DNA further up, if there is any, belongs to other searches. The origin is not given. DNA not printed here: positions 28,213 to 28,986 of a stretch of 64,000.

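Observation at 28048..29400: RAYT (REP-associated tyrosine transposase) embedded between two BIME-like REP arrays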

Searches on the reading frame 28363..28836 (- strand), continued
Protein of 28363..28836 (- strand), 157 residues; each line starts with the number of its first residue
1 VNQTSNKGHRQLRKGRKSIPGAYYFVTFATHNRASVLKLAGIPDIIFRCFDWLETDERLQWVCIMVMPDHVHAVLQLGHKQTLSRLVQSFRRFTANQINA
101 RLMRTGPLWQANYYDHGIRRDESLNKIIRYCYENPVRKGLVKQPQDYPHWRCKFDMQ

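Call 58: fold_search(model_id=the predicted structure, library=pdb)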
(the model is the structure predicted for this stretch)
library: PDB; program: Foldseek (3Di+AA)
matches with E <= 10: 1131; with E <= 0.001: 33
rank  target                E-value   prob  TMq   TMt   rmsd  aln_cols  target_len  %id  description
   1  4er8_A                8.8e-10  1.00  0.73  0.70   2.8       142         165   21  Structure of the REP associates tyrosine transposase bound to a REP hairpin (released 2012-08-15)
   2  2xma_A                2.8e-08  1.00  0.57  0.64  10.5       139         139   20  DEINOCOCCUS RADIODURANS ISDRA2 TRANSPOSASE RIGHT END DNA COMPLEX (released 2010-10-13)
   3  2xma_E                3.2e-08  1.00  0.57  0.63  10.5       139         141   20  DEINOCOCCUS RADIODURANS ISDRA2 TRANSPOSASE RIGHT END DNA COMPLEX (released 2010-10-13)
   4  2xm3_A                1.0e-07  1.00  0.57  0.70   7.4       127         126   21  Deinococcus radiodurans ISDra2 Transposase Left end DNA complex (released 2010-10-13)
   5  2f4f_A                1.1e-07  1.00  0.55  0.66  13.2       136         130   19  Crystal structure of IS200 transposase (released 2005-12-13)
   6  2xma_B                1.5e-07  1.00  0.59  0.68  10.0       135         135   20  DEINOCOCCUS RADIODURANS ISDRA2 TRANSPOSASE RIGHT END DNA COMPLEX (released 2010-10-13)
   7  2xm3_B                2.8e-07  1.00  0.55  0.67   6.8       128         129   20  Deinococcus radiodurans ISDra2 Transposase Left end DNA complex (released 2010-10-13)
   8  2xo6_D                3.0e-07  1.00  0.57  0.68   7.4       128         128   21  DEINOCOCCUS RADIODURANS ISDRA2 TRANSPOSASE Y132F MUTANT COMPLEXED WITH LEFT END RECOGNITION AND CLEAVAGE SITE (released 2010-10-13)
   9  2xm3_D                3.6e-07  1.00  0.57  0.68   7.4       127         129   21  Deinococcus radiodurans ISDra2 Transposase Left end DNA complex (released 2010-10-13)
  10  2xm3_C                3.6e-07  1.00  0.56  0.67   7.0       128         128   20  Deinococcus radiodurans ISDra2 Transposase Left end DNA complex (released 2010-10-13)
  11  2xqc_D                3.6e-07  1.00  0.57  0.67   7.8       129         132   21  DEINOCOCCUS RADIODURANS ISDRA2 TRANSPOSASE COMPLEXED WITH LEFT END RECOGNITION AND CLEAVAGE SITE AND ZN (released 2010-10-13)
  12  2a6m_B                4.8e-07  1.00  0.56  0.58  11.2       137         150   12  Crystal Structure of the ISHp608 Transposase (released 2005-10-25)
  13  2vjv_A                5.1e-07  1.00  0.57  0.70   6.4       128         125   11  Crystal structure of the IS608 transposase in complex with left end 26-mer DNA hairpin and a 6-mer DNA representing th (released 2008-02-19)
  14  2xo6_A                7.4e-07  1.00  0.57  0.66   7.2       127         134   21  DEINOCOCCUS RADIODURANS ISDRA2 TRANSPOSASE Y132F MUTANT COMPLEXED WITH LEFT END RECOGNITION AND CLEAVAGE SITE (released 2010-10-13)
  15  2vic_A                1.5e-06  1.00  0.56  0.58  12.9       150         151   11  CRYSTAL STRUCTURE OF THE ISHP608 TRANSPOSASE IN COMPLEX with Left end 26- mer DNA and manganese (released 2008-02-19)
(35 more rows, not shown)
